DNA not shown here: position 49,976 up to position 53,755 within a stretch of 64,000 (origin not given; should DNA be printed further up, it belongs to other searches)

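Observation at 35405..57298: An unassigned TIM-barrel-like catalytic module in three (possibly four) paralogous copies, carried by giant T9SS cargo proteins beside two GH78 rhamnosidases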

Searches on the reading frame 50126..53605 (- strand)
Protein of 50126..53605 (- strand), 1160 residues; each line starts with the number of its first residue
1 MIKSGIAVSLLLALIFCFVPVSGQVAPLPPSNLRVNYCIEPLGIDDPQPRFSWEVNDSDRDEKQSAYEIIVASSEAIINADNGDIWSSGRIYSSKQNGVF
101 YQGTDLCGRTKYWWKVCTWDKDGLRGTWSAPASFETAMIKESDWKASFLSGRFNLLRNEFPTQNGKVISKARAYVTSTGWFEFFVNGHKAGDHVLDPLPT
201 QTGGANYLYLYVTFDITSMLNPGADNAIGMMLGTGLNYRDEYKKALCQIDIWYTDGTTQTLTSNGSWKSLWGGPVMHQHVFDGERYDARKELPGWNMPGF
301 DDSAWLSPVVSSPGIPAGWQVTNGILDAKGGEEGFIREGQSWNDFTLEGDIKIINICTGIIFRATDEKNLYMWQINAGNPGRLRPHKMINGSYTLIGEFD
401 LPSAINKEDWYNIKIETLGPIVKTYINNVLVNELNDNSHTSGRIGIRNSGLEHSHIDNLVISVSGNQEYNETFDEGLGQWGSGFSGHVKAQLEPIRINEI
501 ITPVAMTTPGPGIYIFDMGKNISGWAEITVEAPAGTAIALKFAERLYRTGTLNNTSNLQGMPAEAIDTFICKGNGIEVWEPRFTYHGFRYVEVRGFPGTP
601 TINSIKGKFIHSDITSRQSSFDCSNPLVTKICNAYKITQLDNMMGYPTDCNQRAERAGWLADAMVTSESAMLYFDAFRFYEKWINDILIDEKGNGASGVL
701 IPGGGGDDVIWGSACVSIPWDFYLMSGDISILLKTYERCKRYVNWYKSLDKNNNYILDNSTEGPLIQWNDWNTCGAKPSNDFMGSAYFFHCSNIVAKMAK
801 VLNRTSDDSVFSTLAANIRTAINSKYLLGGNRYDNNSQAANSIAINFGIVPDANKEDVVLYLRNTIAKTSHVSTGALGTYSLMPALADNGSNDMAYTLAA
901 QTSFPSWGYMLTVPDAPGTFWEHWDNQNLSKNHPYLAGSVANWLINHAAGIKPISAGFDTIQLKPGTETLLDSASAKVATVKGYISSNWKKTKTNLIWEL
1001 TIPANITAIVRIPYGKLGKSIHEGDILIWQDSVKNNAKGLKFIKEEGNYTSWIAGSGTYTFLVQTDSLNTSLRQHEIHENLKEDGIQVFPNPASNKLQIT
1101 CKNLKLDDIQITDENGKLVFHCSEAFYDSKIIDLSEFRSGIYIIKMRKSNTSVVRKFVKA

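Call 5: search_protein_families(library=pfam, proteins=[window:50126-53605:-], max_evalue=0.001)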
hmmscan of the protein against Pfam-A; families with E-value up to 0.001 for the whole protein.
window:50126-53605:- (1160 aa): 7 families
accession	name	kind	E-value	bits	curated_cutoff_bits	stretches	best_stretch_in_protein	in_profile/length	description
PF17389.8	Bac_rhamnosid6H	-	5.4e-77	259.8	24.5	1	617-947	2-338/339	Bacterial alpha-L-rhamnosidase 6 hairpin glycosidase domain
PF08531.16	Bac_rhamnosid_N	-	3.1e-34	118.7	25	1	167-308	2-150/172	Alpha-L-rhamnosidase N-terminal domain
PF25788.1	Ig_Rha78A_N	-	2.3e-32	111.8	27.4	1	30-139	1-104/105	Rha78A-like, N-terminal immunoglobulin domain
PF05592.18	Bac_rhamnosid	-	1.2e-27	96.3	22.2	1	510-611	4-102/102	Bacterial alpha-L-rhamnosidase concanavalin-like domain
PF17390.7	Bac_rhamnosid_C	-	1.8e-13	50.5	22.1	1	950-1019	1-70/78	Bacterial alpha-L-rhamnosidase C-terminal domain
PF18962.6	Por_Secre_tail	-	2.8e-13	50.4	27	1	1088-1158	1-74/75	Secretion system C-terminal sorting domain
PF06439.18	3keto-disac_hyd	-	3.7e-11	43.8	26.8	1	291-450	10-176/187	3-keto-disaccharide hydrolase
